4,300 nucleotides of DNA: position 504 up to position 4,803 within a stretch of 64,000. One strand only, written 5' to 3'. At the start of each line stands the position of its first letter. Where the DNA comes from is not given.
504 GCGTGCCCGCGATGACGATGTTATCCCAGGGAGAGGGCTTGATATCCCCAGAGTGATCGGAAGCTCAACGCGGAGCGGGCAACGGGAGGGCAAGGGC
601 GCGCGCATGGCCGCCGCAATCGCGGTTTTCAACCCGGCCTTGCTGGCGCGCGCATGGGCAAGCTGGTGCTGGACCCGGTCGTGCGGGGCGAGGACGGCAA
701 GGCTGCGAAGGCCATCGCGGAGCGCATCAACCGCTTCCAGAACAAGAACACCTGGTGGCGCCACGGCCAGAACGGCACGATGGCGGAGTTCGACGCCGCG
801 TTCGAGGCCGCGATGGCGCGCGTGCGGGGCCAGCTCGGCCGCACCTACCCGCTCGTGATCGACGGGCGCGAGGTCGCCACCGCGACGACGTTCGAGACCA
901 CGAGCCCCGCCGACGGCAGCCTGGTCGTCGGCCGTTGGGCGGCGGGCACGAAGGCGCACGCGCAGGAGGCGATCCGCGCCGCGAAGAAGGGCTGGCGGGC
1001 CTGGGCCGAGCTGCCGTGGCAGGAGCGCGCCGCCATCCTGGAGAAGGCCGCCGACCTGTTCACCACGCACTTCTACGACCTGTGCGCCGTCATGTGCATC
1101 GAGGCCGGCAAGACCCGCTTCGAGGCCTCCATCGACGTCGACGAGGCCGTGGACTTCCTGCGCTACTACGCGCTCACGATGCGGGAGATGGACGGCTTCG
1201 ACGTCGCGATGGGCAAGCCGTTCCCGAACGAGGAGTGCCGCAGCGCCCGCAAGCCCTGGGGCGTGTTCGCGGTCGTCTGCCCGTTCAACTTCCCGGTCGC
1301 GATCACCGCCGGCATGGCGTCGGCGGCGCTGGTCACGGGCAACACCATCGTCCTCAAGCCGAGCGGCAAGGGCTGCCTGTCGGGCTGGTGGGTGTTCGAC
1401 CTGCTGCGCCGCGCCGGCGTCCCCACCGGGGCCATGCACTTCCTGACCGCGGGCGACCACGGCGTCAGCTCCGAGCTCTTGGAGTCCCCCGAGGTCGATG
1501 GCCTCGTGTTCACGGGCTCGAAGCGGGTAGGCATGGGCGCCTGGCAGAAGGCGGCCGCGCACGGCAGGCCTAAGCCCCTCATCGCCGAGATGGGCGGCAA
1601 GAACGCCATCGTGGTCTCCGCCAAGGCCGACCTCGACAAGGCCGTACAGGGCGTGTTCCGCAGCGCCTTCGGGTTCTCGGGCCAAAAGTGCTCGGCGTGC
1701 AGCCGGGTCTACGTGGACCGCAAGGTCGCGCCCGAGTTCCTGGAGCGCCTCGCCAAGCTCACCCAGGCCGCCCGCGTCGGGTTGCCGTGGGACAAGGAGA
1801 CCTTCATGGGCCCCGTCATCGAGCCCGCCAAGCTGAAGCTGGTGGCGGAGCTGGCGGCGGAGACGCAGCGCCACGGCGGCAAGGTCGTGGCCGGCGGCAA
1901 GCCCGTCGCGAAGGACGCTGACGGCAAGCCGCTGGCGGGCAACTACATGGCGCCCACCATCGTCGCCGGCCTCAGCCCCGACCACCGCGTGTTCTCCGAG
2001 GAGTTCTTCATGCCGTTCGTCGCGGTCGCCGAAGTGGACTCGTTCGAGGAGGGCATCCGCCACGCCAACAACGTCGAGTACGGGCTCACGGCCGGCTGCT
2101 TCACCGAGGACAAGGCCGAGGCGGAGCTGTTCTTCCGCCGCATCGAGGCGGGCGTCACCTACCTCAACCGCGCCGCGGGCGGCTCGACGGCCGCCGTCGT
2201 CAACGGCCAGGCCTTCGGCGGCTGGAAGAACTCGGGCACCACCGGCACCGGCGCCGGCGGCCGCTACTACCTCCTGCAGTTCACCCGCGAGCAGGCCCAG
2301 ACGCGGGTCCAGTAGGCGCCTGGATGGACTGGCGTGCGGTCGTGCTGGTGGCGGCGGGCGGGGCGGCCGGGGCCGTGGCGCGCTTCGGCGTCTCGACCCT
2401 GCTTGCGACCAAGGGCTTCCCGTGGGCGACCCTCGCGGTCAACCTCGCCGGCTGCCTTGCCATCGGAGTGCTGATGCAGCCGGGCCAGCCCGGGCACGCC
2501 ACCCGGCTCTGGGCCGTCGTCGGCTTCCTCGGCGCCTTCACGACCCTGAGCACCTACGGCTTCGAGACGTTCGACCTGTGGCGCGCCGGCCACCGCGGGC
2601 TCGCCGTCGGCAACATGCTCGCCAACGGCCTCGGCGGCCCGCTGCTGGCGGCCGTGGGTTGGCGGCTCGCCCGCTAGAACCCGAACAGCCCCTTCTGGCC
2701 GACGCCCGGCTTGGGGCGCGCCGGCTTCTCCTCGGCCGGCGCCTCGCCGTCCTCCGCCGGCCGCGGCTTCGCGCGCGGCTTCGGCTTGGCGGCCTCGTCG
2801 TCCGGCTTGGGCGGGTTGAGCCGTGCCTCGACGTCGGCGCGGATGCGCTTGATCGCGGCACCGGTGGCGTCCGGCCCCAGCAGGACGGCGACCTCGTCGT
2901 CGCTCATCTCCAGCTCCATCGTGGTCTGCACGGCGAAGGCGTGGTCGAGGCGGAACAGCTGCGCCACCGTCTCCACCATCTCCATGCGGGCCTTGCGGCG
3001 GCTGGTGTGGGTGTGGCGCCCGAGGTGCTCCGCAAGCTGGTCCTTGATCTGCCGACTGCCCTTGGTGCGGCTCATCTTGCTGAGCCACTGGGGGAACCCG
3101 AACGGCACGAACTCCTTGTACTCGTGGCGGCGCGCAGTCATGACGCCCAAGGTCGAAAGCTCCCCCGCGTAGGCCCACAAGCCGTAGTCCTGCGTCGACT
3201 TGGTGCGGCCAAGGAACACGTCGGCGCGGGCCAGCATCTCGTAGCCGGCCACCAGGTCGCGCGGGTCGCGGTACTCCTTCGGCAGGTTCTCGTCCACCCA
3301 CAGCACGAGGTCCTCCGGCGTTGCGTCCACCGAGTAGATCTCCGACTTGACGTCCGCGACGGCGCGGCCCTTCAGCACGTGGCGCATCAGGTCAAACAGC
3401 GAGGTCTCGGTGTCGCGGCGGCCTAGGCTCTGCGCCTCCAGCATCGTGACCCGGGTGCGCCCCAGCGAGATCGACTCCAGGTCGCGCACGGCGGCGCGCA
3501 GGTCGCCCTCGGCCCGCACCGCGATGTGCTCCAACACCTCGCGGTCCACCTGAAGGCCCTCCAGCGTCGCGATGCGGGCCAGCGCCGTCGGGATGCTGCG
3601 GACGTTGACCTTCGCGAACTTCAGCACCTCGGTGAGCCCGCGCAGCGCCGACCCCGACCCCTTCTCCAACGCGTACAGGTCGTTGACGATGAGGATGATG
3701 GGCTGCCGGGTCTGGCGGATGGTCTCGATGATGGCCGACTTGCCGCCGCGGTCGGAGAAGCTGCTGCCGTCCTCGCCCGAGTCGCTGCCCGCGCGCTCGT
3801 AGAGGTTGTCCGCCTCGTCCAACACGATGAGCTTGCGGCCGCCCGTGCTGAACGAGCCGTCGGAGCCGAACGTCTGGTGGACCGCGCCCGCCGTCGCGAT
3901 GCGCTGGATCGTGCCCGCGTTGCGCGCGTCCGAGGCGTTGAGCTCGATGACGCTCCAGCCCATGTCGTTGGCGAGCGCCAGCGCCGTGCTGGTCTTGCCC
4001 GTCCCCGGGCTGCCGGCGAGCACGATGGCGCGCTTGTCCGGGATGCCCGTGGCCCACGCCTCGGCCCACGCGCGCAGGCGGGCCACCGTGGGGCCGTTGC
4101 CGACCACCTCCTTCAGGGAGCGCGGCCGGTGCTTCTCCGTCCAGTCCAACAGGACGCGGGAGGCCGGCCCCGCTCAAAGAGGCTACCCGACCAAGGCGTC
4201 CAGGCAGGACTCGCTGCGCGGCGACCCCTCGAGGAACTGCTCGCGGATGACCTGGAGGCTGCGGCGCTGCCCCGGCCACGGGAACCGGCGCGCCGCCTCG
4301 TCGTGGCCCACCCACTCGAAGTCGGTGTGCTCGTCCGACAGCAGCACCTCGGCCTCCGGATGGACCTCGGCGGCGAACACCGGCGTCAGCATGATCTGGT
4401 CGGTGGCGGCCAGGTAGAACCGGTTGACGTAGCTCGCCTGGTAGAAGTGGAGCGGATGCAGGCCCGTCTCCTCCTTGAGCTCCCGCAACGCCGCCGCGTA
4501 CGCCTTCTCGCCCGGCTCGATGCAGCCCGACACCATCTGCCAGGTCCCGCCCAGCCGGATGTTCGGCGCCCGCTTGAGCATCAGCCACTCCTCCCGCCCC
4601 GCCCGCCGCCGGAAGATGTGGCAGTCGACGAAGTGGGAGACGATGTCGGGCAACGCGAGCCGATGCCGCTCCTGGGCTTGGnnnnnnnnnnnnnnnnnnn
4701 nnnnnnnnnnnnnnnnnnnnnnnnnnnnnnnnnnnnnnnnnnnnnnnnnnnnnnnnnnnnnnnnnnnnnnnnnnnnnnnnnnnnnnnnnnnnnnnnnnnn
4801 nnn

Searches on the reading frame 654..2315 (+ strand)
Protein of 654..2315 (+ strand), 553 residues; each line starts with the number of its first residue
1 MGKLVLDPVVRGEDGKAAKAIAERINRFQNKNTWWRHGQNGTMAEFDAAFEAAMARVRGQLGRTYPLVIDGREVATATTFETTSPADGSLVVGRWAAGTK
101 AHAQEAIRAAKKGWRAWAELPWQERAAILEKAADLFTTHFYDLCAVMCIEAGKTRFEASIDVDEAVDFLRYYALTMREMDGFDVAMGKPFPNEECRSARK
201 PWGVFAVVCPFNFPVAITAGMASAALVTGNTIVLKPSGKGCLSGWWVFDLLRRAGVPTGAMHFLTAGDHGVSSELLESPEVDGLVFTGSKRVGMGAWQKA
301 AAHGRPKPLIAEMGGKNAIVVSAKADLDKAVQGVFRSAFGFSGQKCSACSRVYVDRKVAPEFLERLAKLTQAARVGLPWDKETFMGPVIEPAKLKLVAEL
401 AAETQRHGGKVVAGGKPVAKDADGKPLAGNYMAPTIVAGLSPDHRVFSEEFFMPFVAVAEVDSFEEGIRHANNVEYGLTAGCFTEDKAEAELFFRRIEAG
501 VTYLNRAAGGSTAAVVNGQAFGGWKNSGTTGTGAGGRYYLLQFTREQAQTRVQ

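Call 58: find_encoding_contigs(protein=window:654-2315:+, flank=10000, max_places=1)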
Protein window:654-2315:+ (553 aa): 1 contig read that carries it; 1 place shown.
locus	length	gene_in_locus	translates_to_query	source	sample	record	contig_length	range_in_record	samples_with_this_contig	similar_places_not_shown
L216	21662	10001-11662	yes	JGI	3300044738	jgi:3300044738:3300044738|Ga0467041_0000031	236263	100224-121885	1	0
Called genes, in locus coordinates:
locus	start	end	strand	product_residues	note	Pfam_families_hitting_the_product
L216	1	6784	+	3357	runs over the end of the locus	PF03160:Calx-beta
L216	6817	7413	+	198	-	-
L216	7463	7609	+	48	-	-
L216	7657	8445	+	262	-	-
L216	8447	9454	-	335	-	PF01680:SOR_SNZ, PF05690:ThiG (weak)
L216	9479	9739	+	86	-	-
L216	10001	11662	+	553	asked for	PF00171:Aldedh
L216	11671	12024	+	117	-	PF02537:CRCB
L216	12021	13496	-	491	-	PF13191:AAA_16 (weak), PF00004:AAA, PF21960:RCF1-5-like_lid, PF08519:RFC1 (weak)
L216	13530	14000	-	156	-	PF00293:NUDIX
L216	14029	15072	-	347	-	PF00155:Aminotran_1_2 (weak), PF01053:Cys_Met_Meta_PP (weak), PF01212:Beta_elim_lyase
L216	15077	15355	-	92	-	-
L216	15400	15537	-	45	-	-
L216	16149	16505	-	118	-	-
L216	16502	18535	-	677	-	-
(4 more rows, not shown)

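Call 66: search_protein_families(library=pfam, proteins=[window:654-2312:+], max_evalue=0.001)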
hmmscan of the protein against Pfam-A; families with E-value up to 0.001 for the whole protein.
window:654-2312:+ (553 aa): 1 family
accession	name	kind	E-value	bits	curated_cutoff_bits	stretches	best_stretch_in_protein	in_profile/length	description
PF00171.27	Aldedh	-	1.1e-130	436.7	23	1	78-546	7-458/461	Aldehyde dehydrogenase family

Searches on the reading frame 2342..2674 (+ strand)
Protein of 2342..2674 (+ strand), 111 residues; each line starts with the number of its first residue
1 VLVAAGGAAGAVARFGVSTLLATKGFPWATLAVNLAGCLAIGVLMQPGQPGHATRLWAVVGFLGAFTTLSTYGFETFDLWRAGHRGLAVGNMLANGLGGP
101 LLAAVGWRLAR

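Call 66: search_protein_families(library=pfam, proteins=[window:2342-2674:+], max_evalue=0.001)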
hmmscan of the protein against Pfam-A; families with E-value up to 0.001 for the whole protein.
window:2342-2674:+ (111 aa): 1 family
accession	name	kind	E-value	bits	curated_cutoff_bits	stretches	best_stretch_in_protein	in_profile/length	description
PF02537.21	CRCB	-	6.3e-23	81.5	32.9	1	1-107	1-103/103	CrcB-like protein, Camphor Resistance (CrcB)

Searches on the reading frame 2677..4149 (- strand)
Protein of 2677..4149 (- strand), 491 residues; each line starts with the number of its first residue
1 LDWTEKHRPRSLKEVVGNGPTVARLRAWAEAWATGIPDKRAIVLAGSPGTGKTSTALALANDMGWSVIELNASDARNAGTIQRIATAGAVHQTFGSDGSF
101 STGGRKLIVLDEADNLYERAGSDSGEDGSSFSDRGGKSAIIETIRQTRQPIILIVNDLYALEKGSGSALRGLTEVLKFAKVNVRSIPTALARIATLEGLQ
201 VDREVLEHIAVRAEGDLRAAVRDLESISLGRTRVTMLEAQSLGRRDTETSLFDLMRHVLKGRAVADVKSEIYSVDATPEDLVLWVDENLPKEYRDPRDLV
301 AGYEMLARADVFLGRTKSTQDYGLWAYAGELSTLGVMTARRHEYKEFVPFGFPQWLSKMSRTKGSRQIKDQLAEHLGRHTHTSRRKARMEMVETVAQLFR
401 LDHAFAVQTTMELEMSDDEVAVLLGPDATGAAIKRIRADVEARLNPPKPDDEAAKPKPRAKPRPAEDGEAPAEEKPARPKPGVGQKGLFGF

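Call 66: search_protein_families(library=pfam, proteins=[window:2677-4149:-], max_evalue=0.001)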
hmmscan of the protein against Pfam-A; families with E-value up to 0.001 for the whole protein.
window:2677-4149:- (491 aa): 10 families
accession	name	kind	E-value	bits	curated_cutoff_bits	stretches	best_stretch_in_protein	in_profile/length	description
PF00004.35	AAA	-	1.3e-12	48.8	21.2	1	42-149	1-97/131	ATPase family associated with various cellular activities (AAA)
PF21960.2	RCF1-5-like_lid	-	1.7e-07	31.5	27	1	189-229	2-43/43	RCF1/5-like, AAA+ ATPase lid domain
PF13191.12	AAA_16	-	3.6e-06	28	32.6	1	15-177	2-160/167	AAA ATPase domain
PF08519.17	RFC1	-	6.7e-06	26.7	23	1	307-397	2-90/158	Replication factor RFC1 C terminal domain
PF13401.12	AAA_22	-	3e-05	24.8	27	0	39-116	5-96/130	AAA domain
PF25361.1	AAA_lid_RFC1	-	0.00012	21.9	34.9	1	184-239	2-57/59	RFC1-like, AAA+ ATPase lid domain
PF13479.12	AAA_24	-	0.00013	22.4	27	1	39-161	2-120/195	AAA domain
PF05496.18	RuvB_N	-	0.00031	21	27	1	8-69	2-63/159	Holliday junction DNA helicase RuvB P-loop domain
PF06414.18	Zeta_toxin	-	0.00065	19.6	22.3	0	38-77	15-56/199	Zeta toxin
PF13521.12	AAA_28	-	0.00067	20.4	27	0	42-69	2-29/164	AAA domain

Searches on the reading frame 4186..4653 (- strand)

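Call 66: search_protein_families(library=pfam, proteins=[window:4186-4653:-], max_evalue=0.001)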
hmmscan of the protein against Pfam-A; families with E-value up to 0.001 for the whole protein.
window:4186-4653:- (156 aa): 2 families
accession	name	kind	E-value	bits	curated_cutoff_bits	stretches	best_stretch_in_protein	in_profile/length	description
PF00293.34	NUDIX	-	1.8e-17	64.1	21.1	1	17-129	13-127/134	NUDIX domain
PF14815.12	NUDIX_4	-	0.00026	21.2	35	1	18-126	7-103/113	NUDIX domain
